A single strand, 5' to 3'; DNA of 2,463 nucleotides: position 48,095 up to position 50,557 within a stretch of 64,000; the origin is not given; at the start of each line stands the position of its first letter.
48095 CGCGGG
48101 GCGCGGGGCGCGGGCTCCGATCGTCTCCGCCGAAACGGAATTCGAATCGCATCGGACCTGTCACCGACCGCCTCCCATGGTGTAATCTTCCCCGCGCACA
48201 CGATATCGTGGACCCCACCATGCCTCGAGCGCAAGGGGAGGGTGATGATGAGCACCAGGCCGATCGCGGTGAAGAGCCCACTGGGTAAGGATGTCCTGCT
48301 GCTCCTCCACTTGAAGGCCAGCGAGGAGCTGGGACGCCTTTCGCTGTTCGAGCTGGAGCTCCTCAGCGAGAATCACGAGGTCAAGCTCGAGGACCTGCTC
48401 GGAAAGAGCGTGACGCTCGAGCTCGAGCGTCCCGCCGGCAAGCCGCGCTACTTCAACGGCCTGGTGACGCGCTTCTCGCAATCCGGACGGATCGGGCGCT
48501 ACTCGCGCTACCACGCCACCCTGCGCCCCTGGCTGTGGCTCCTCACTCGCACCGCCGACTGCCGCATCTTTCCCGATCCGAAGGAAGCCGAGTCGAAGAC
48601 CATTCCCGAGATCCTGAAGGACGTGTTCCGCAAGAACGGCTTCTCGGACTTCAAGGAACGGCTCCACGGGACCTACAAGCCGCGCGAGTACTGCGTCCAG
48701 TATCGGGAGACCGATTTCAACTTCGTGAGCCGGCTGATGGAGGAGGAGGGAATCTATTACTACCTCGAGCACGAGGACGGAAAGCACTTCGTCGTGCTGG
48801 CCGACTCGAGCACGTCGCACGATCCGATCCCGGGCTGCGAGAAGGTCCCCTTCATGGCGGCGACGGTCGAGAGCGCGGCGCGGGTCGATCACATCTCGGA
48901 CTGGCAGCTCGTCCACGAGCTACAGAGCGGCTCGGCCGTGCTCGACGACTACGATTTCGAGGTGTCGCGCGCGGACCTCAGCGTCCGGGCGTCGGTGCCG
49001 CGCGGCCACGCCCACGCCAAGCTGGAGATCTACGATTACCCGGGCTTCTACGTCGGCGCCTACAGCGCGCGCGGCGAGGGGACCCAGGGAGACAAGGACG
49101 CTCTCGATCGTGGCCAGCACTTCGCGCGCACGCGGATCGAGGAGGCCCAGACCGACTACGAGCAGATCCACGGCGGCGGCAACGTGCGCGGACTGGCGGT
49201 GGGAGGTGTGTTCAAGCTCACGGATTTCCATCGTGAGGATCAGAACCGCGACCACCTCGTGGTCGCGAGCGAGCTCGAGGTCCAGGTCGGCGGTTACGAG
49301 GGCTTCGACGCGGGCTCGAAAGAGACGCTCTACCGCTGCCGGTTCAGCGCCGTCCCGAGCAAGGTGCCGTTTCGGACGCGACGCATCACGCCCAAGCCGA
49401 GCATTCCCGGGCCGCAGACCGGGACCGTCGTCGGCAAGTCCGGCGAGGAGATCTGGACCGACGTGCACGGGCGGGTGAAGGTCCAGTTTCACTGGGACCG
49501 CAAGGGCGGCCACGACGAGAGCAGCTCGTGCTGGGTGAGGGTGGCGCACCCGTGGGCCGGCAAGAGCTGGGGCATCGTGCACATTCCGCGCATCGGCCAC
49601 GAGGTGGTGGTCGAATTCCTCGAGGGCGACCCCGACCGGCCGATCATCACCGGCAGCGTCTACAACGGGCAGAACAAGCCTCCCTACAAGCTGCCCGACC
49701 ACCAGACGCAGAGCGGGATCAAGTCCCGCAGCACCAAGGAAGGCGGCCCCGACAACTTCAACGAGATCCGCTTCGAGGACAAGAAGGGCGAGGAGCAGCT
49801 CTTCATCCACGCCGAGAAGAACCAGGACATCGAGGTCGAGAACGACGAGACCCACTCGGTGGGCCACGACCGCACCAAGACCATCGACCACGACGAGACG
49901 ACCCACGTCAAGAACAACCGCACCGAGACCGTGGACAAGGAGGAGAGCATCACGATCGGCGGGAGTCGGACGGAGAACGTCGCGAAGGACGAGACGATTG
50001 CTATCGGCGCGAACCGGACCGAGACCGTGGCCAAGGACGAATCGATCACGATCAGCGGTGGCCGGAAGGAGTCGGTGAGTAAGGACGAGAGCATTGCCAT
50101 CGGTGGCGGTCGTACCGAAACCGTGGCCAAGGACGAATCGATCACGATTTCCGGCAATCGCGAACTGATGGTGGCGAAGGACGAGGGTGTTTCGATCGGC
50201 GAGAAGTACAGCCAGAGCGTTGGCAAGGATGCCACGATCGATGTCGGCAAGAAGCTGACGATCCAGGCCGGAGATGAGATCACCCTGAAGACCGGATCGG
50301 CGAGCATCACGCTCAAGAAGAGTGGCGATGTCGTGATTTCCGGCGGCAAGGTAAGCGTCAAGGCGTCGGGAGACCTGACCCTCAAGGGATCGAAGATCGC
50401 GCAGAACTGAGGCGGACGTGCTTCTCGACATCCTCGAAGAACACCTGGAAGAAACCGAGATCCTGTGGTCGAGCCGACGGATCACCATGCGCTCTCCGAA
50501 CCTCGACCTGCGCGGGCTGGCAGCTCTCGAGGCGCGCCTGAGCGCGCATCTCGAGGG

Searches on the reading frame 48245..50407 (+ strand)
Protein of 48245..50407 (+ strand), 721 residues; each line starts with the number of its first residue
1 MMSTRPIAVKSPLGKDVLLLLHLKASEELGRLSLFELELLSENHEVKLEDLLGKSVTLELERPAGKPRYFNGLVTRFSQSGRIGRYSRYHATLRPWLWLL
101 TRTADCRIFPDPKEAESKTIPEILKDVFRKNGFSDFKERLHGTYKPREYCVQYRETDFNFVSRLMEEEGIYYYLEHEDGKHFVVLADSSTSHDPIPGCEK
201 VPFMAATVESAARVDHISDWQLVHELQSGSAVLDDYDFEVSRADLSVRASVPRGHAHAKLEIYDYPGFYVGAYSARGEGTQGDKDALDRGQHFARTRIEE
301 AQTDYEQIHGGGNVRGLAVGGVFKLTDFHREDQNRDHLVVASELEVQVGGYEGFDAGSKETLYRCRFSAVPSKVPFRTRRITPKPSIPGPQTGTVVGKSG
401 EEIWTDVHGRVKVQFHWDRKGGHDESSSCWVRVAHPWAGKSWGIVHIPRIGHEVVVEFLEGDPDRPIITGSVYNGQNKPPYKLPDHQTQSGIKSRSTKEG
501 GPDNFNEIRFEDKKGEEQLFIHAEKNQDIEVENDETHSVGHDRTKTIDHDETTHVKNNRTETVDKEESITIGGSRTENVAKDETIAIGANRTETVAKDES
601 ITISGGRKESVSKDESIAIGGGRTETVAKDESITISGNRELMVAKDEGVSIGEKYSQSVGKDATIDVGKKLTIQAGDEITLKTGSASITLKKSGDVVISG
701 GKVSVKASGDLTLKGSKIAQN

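Call 19: search_protein_families(library=pfam, proteins=[window:48245-50407:+], max_evalue=0.001)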
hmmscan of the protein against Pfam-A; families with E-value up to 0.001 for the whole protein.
window:48245-50407:+ (721 aa): 5 families
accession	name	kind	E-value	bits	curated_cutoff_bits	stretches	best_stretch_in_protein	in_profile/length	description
PF05954.17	Phage_GPD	-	1.9e-97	326.5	30.1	1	27-347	2-302/305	Phage tail baseplate hub (GPD)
PF22178.3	Gp5_trimer_C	-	3.9e-52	175.6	30.9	2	490-603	1-112/112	Bacteriophage T4 gp5 C-terminal trimerisation domain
PF06715.18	Gp5_C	-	5.3e-19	67.3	20.4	0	582-604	2-24/24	Gp5 C-terminal repeat (3 copies)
PF04717.18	Phage_base_V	-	5.6e-16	59.1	23.8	1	408-473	14-75/75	Type VI secretion system/phage-baseplate injector OB domain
PF20093.5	DUF6484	-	0.00014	23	27.6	1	449-470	38-59/61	Domain of unknown function (DUF6484)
